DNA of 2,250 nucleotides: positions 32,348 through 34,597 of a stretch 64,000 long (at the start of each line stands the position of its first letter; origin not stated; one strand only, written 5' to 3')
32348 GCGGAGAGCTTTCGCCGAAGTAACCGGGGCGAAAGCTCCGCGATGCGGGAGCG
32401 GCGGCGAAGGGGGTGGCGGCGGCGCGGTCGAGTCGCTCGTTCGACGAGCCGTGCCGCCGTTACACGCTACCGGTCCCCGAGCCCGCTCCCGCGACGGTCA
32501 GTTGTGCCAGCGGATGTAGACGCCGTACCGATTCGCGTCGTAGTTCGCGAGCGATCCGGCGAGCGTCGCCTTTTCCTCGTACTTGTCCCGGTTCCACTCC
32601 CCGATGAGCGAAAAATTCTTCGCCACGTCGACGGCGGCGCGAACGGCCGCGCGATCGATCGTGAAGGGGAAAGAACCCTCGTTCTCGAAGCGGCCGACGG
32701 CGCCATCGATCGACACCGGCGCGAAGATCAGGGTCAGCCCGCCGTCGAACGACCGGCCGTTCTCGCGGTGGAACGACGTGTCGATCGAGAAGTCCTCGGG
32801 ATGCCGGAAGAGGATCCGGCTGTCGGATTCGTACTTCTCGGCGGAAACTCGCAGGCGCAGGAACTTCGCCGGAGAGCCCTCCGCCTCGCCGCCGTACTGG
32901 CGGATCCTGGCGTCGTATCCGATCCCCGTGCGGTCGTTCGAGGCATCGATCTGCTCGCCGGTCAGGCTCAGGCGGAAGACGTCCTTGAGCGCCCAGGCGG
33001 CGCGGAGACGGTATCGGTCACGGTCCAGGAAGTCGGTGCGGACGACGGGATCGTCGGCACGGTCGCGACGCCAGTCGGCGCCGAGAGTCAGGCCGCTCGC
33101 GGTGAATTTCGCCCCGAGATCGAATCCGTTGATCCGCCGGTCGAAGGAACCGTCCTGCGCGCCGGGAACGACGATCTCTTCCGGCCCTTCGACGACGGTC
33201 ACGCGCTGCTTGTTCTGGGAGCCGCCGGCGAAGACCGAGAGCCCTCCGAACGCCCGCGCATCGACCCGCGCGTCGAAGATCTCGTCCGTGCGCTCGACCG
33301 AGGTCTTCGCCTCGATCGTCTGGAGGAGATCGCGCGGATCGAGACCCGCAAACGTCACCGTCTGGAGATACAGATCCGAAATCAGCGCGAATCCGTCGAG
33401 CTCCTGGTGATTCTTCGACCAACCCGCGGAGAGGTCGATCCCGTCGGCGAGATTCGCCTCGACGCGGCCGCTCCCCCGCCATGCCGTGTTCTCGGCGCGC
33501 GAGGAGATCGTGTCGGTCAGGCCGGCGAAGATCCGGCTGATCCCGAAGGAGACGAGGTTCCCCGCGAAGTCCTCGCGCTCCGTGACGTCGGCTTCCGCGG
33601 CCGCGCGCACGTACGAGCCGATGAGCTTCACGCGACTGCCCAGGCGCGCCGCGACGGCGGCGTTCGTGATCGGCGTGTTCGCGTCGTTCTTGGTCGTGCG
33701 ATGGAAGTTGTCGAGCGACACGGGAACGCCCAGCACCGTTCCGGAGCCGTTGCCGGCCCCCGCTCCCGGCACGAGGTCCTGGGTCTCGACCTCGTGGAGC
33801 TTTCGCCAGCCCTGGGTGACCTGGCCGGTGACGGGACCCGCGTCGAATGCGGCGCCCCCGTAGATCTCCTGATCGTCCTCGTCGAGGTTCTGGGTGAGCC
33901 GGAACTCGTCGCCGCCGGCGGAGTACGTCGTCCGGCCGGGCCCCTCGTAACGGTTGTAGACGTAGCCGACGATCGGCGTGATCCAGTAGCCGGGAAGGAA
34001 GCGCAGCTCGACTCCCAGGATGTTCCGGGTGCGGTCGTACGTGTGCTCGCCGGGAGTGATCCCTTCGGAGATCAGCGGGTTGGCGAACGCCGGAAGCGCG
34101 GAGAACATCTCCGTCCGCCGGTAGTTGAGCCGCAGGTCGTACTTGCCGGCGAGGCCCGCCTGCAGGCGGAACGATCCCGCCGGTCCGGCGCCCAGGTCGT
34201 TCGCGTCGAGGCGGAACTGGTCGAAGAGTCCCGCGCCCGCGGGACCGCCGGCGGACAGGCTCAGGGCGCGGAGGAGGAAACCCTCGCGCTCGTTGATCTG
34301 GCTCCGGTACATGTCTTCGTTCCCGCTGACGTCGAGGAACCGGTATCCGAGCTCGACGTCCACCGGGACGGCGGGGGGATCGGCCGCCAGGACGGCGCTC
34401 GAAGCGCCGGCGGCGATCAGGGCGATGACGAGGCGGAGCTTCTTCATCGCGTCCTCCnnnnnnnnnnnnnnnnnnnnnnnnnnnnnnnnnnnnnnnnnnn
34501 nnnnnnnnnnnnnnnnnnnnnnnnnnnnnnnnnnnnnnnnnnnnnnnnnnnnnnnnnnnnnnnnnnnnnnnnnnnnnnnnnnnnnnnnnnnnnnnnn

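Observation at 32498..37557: MtrC-MtrA-MtrB-like outer-membrane porin-cytochrome conduit operon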

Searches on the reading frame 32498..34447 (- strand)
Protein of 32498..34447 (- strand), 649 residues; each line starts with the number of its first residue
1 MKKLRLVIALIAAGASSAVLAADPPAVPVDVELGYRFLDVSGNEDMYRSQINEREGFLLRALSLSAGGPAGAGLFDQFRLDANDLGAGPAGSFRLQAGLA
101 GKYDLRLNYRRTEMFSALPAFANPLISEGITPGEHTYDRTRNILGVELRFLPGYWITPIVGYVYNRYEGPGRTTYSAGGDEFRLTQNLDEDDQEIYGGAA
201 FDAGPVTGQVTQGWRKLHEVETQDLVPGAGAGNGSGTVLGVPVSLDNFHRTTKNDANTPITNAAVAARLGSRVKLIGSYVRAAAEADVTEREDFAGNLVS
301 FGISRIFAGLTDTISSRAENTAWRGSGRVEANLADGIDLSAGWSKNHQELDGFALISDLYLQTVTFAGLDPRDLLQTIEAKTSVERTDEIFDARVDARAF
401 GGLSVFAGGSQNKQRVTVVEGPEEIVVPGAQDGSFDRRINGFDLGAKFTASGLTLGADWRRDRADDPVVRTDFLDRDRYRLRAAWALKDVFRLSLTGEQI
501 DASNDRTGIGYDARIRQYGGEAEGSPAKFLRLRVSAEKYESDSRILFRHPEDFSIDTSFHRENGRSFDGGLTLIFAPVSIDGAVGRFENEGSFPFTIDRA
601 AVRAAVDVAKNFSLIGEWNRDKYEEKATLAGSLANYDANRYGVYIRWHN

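Call 7: search_protein_families(library=pfam, proteins=[window:32498-34447:-], max_evalue=1)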
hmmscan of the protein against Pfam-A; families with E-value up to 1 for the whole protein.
window:32498-34447:- (649 aa): 1 family
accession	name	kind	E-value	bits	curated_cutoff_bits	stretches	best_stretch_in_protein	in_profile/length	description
PF08986.15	DUF1889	-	0.27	11.7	26.9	1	520-555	53-89/96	Domain of unknown function (DUF1889)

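Call 8: search_protein_families(library=ncbifam, proteins=[window:32498-34447:-], max_evalue=1)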
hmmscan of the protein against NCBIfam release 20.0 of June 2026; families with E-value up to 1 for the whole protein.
window:32498-34447:- (649 aa): 0 families

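Call 11: search_solved_structures(query=window:32498-34447:-, max_evalue=10)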
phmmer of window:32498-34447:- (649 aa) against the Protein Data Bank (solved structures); distinct sequences matched with E-value up to 10: 2.
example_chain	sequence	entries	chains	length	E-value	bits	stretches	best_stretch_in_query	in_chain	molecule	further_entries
7k0i_B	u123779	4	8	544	0.91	11.3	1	58-131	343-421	Serine palmitoyltransferase 2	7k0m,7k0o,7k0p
6m4n_B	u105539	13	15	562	0.96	11.2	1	58-131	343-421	Serine palmitoyltransferase 2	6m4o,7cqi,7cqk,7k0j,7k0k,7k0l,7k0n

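Call 12: find_homologous_proteins(query=window:32498-34447:-, max_evalue=0.001)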
Query window:32498-34447:- (649 aa): 650 proteins with E <= 0.001 among 8000 candidates; the best 120 are listed.
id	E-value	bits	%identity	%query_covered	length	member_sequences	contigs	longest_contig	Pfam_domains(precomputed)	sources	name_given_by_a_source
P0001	0.0e+0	1441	99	100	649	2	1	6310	-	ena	-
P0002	0.0e+0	1270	86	100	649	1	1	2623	-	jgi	jgi:hypothetical protein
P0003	0.0e+0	1266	85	100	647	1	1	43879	-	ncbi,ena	-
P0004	0.0e+0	1232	83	100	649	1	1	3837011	-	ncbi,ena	-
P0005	0.0e+0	1225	82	100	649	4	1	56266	-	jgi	-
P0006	0.0e+0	1201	82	97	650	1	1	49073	-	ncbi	-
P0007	0.0e+0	1196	83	96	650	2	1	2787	-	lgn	-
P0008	0.0e+0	1189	80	100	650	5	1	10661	-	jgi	jgi:hypothetical protein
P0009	0.0e+0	1186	81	97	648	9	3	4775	-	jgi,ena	jgi:hypothetical protein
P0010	0.0e+0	1184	80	98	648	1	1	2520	-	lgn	-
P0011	0.0e+0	1181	79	100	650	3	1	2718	-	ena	-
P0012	0.0e+0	1177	80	100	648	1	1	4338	-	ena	-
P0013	1.1e-287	974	68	97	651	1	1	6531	PF13609.13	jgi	jgi:hypothetical protein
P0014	1.3e-283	961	66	100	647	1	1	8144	PF13609.13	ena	-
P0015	5.4e-282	955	65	100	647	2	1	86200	PF13609.13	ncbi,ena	-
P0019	6.2e-245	833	59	97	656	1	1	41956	PF13609.13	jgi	jgi:hypothetical protein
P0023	6.9e-232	790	54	100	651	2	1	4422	PF13609.13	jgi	jgi:Gram-negative porin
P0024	1.1e-228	779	55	100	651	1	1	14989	PF13609.13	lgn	-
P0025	5.8e-228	777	56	98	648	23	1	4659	PF13609.13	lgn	-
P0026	7.4e-228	776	55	100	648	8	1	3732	PF13609.13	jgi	jgi:hypothetical protein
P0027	1.7e-227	775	55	100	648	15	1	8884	PF13609.13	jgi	jgi:hypothetical protein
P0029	1.0e-224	766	57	96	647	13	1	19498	PF13609.13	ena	-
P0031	7.0e-224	763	55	100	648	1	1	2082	PF13609.13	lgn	-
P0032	8.3e-224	763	54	100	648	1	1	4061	PF13609.13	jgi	jgi:hypothetical protein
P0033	3.1e-223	761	56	96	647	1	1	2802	PF13609.13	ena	-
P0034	4.1e-223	761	54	100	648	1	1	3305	PF13609.13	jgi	jgi:hypothetical protein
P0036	6.2e-223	760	55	96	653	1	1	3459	PF13609.13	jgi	jgi:Gram-negative porin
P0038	7.6e-223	760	56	97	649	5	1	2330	PF13609.13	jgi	jgi:hypothetical protein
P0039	1.2e-222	759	54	100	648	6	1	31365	PF13609.13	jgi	jgi:hypothetical protein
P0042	1.3e-222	759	54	100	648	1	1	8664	PF13609.13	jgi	jgi:hypothetical protein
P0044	2.7e-222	758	55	100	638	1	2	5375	PF13609.13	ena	-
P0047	1.3e-221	756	55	98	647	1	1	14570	PF13609.13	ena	-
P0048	1.6e-221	756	55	98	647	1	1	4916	PF13609.13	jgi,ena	-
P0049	2.1e-221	755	55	98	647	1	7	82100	PF13609.13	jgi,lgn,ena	jgi:hypothetical protein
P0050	3.3e-221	754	55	98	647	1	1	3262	PF13609.13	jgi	-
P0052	4.4e-221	754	55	98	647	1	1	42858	PF13609.13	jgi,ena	-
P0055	5.6e-221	754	54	96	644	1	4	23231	PF13609.13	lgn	-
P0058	6.2e-221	754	55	96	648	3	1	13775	PF13609.13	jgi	jgi:hypothetical protein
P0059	7.6e-221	753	54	100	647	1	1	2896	PF13609.13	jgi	-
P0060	9.1e-221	753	55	98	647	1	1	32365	PF13609.13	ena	-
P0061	1.1e-220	753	55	98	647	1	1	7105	PF13609.13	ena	-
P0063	1.3e-220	753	55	98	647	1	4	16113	PF13609.13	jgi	-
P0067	2.9e-220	751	54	98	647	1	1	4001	PF13609.13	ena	-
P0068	3.4e-220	751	54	100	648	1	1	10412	PF13609.13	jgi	jgi:hypothetical protein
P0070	5.2e-220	751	53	99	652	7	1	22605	PF13609.13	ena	-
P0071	7.8e-220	750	55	98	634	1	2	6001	PF13609.13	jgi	jgi:hypothetical protein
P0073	2.0e-219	749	53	100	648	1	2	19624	PF13609.13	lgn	-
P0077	4.0e-218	744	54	96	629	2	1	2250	PF13609.13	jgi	jgi:hypothetical protein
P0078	4.4e-218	744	52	100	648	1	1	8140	PF13609.13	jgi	jgi:hypothetical protein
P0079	4.5e-218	744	53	100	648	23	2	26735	PF13609.13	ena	-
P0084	8.3e-218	743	53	99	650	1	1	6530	PF13609.13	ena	-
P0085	8.9e-218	743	55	96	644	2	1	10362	PF13609.13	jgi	-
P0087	3.2e-217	741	54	96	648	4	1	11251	PF13609.13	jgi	jgi:hypothetical protein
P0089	6.0e-217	740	54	96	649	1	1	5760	PF13609.13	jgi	jgi:hypothetical protein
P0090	8.4e-217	740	53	100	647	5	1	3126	PF13609.13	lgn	-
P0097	2.9e-215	735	52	100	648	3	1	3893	PF13609.13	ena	-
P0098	5.3e-215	734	53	99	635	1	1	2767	PF13609.13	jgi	jgi:hypothetical protein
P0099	2.6e-214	732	53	99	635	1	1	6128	PF13609.13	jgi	jgi:hypothetical protein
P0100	2.8e-214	732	53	99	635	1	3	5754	PF13609.13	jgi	jgi:hypothetical protein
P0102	3.7e-214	731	53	99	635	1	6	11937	PF13609.13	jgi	jgi:hypothetical protein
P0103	4.1e-214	731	53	99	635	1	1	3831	PF13609.13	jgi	jgi:hypothetical protein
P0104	4.3e-214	731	53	99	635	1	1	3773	PF13609.13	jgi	jgi:hypothetical protein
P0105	5.8e-214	731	53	99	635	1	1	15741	PF13609.13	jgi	jgi:hypothetical protein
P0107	1.7e-213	729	52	99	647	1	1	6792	PF13609.13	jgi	jgi:hypothetical protein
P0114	6.6e-211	720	53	99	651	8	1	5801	PF13609.13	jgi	-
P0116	7.3e-210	717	52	96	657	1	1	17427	PF13609.13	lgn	-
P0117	4.0e-209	715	52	99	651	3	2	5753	PF13609.13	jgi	-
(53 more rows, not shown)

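Call 23: search_solved_structures(query=A1, max_evalue=10, show_alignments=2)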
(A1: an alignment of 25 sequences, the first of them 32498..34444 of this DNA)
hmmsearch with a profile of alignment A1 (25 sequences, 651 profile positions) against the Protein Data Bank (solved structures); distinct sequences matched with E-value up to 10: 1.
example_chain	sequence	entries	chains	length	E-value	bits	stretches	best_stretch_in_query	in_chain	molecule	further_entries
1zs8_A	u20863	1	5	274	0.84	11.3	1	180-222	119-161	histocompatibility 2, M region locus 10.5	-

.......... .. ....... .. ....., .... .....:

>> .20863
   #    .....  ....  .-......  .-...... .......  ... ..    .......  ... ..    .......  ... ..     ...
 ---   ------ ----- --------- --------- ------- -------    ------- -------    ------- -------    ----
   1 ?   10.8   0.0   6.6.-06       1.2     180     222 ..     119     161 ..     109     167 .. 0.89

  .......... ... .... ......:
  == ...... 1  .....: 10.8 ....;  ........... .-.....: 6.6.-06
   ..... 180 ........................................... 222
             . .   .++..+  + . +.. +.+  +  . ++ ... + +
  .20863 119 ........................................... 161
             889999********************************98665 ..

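Call 24: find_related_loci(query=A1, collection=genome_contigs, flank=8000)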
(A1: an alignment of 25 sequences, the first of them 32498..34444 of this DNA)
Query A1 (648 aa) in genome_contigs; peptide patterns used: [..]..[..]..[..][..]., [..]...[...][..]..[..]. (x = any residue, [..] = any of these).
137 stretches matched a pattern; 121 encode a relative of the query (tblastn E <= 1e-3); the best 80 are kept; 80 distinct loci.
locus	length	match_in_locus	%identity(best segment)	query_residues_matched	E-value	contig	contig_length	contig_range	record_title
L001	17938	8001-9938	85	1-648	0e+0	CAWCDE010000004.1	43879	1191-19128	MAG: uncultured Acidobacteriota bacterium isolate MFD05502.bin.2.147 genome assembly, contig: contig_50467, whole genome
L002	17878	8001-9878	67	21-648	0e+0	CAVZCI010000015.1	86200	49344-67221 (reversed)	MAG: uncultured Acidobacteriota bacterium isolate MFD00822.bin.2.149 genome assembly, contig: contig_75901, whole genome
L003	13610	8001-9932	63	1-648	0e+0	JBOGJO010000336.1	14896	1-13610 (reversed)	MAG: Thermoanaerobaculia bacterium isolate TC-S_maxbin2.bin.114 k127_2892177, whole genome shotgun sequence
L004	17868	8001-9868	69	25-648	0e+0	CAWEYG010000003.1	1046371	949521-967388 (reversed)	MAG: uncultured Acidobacteriota bacterium isolate MFD05513.bin.1.255 genome assembly, contig: contig_17232, whole genome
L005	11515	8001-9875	55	25-647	0e+0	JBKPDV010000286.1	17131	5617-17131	MAG: Acidobacteriota bacterium isolate GB_EKS_MAG_00015 GB_EKS_000001140949, whole genome shotgun sequence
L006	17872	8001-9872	54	26-648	0e+0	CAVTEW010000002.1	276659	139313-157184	MAG: uncultured Acidobacteriota bacterium isolate MFD00822.bin.1.85 genome assembly, contig: contig_150397, whole genome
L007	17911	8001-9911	51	6-646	0e+0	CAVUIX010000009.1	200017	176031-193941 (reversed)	MAG: uncultured Acidobacteriota bacterium isolate MFD02199.bin.2.111 genome assembly, contig: contig_23763, whole genome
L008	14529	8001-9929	50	4-647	0e+0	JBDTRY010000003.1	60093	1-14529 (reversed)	MAG: Acidobacteriota bacterium isolate cluster3_bin.258 NODE_1125_length_60093_cov_10.726507, whole genome shotgun seque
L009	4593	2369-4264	49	3-647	0e+0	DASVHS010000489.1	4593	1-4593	MAG TPA_asm: Thermoanaerobaculia bacterium isolate SMAG_U2973 k141_797769, whole genome shotgun sequence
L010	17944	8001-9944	83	1-648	0e+0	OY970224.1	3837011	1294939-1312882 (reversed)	MAG: uncultured Acidobacteriota bacterium isolate MFD04967.bin.c.6 genome assembly, chromosome: 1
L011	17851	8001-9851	49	26-646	0e+0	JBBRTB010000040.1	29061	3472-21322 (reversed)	MAG: Thermoanaerobaculia bacterium isolate La2_metabat2.171 La2_metabat2.171_K_111835L29061_cov_41.0124, whole genome sh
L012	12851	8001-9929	46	4-647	0e+0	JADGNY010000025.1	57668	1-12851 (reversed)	MAG: Thermoanaerobaculia bacterium isolate Chersky.31_28 contig-100_92, whole genome shotgun sequence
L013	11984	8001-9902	46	5-645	0e+0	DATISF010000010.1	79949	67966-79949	MAG TPA_asm: Thermoanaerobaculia bacterium isolate SMAG_U15922 k141_639996, whole genome shotgun sequence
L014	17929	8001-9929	46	4-647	0e+0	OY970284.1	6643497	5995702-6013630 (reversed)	MAG: Thermoanaerobaculia bacterium isolate MFD05513.bin.1.42 genome assembly, chromosome: 1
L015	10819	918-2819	47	1-645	0e+0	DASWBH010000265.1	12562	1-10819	MAG TPA_asm: Thermoanaerobaculia bacterium isolate SMAG_U2677 k141_945314, whole genome shotgun sequence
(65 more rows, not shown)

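Call 34: predict_structure(alignment_id=A1)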
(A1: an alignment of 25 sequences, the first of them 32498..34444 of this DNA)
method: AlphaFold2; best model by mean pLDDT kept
length: 648 residues; sequences in the alignment: 25
mean_pLDDT: 78.9   pTM: 0.73
mean pLDDT of the five models: 78.9, 75.7, 74.1, 74.0, 70.7
residues with pLDDT >= 90: 292; 70-90: 166; 50-70: 101; < 50: 89
segments of 3 or more residues with pLDDT < 50: 1-23, 119-131, 298-308, 353-379, 421-429
pLDDT, mean of each block of 10 residues (from residue 1): 41 38 67 94 86 91 76 82 85 91 95 73 44 78 96 92 95 66 87 97 93 95 71 55 69 91 93 95 81 54 40 70 95 90 86 45 35 44 82 86 94 75 40 82 93 94 77 91 83 92 66 87 88 94 63 68 95 91 94 90 93 96 70 84 93
secondary structure, 60 per line:
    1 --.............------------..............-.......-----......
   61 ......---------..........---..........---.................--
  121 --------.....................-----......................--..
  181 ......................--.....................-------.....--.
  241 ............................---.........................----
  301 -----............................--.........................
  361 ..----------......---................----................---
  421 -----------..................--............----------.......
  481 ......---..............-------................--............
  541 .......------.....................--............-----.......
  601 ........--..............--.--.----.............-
elements in order: H3-15 E28-41 H43-49 E55-66 E76-85 E89-98 E102-118 E129-149 E155-176 E179-202 E205-225 E233-237 E240-268 E272-296 E306-333 E336-350 H351-362 H373-378 E382-397 E402-417 E432-449 E452-463 E474-486 E490-503 E511-526 E529-547 E554-574 E577-588 E594-608 E611-624 E635-647

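Call 37: fold_search(model_id=the predicted structure, library=pdb)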
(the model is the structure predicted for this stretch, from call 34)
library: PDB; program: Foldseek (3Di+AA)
matches with E <= 10: 807; with E <= 0.001: 237
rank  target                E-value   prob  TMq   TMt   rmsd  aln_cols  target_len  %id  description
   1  6r2q_B                9.8e-13  1.00  0.61  0.61   8.6       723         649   11  Structure of the Mtr complex (released 2020-04-22)
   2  6fok_A                1.9e-09  1.00  0.47  0.47  11.8       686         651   11  Copper transporter OprC (released 2019-03-13)
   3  5nec_B                2.4e-09  1.00  0.36  0.36  14.4       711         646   11  Crystal structure of the siderophore receptor PiuD from Pseudomonas aeruginosa (released 2018-02-07)
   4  5nec_A                2.5e-09  1.00  0.37  0.37  13.8       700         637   12  Crystal structure of the siderophore receptor PiuD from Pseudomonas aeruginosa (released 2018-02-07)
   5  6z9y_A                3.6e-09  1.00  0.47  0.46  11.0       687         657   10  Copper transporter OprC (released 2021-06-30)
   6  6z8r_A                5.0e-09  1.00  0.47  0.47  10.2       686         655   11  Copper transporter OprC (released 2021-06-09)
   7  6z99_A                5.2e-09  1.00  0.48  0.47  11.2       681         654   11  Copper transporter OprC (released 2021-06-30)
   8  6z8u_A                5.7e-09  1.00  0.47  0.47  11.3       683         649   11  Copper transporter OprC (released 2021-06-09)
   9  6z8s_B                7.9e-09  1.00  0.48  0.48  11.5       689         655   11  Copper transporter OprC (released 2021-06-09)
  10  4epa                  9.0e-09  1.00  0.42  0.43  15.5       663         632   11  The crystal structure of the ferric yersiniabactin uptake receptor FyuA from Yersinia pestis (released 2012-06-20)
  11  6fok_B                9.9e-09  1.00  0.48  0.49  10.5       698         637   10  Copper transporter OprC (released 2019-03-13)
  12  6z8y_A                9.9e-09  1.00  0.47  0.46  11.3       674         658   11  Copper transporter OprC (released 2021-06-09)
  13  6z8u_B                9.9e-09  1.00  0.47  0.46  11.8       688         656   12  Copper transporter OprC (released 2021-06-09)
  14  6z91_A                9.9e-09  1.00  0.45  0.45  11.4       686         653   11  Copper transporter OprC (released 2021-06-30)
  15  6z8t_A                1.0e-08  1.00  0.45  0.45  11.4       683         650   11  Copper transporter OprC (released 2021-06-09)
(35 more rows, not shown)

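Call 38: search_protein_representatives(alignment_id=A1)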
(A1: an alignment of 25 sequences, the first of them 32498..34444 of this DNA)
Query: 25 sequences, 651 profile positions. Proteins with E-value up to 0.001 (for the whole library): 1047; up to 1e-10: 640; up to 1e-30: 211. The best 150 are listed.
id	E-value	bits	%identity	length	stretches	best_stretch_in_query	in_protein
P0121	0.0e+00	1046.4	-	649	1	1-650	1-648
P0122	2.9e-242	822.4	-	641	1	12-649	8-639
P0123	9.8e-242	820.6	-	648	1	8-651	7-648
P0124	9.2e-237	804.2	-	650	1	2-650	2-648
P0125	3.0e-229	779.4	-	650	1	4-651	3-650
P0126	8.5e-229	777.9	-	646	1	2-650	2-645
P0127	1.1e-228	777.5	-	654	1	4-650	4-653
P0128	3.8e-226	769.1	-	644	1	2-650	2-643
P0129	2.9e-223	759.6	-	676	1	19-650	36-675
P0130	1.8e-220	750.3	-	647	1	9-649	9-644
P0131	6.2e-216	735.4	-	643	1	12-651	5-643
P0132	2.2e-214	730.2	-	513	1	14-467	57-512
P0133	7.5e-214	728.5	-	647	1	6-651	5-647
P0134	3.7e-212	722.9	-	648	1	5-651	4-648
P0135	5.2e-210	715.8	-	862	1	1-553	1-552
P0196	1.4e-74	268.4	-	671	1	28-635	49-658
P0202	1.1e-67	245.6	-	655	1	7-631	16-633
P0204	4.4e-66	240.2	-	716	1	27-645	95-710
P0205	3.7e-64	233.9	-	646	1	7-630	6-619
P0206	4.7e-64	233.6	-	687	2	24-376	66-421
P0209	1.8e-60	221.7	-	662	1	19-629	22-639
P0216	3.1e-58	214.3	-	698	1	26-627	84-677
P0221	1.5e-57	212.1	-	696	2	32-322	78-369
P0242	1.7e-46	175.5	-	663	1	23-635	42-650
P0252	2.2e-42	161.9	-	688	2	31-320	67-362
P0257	1.3e-41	159.4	-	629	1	32-641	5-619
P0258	1.6e-41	159.1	-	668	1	23-630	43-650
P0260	4.0e-41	157.8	-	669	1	17-649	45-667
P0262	5.4e-41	157.3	-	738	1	28-642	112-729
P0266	2.0e-40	155.5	-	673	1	18-627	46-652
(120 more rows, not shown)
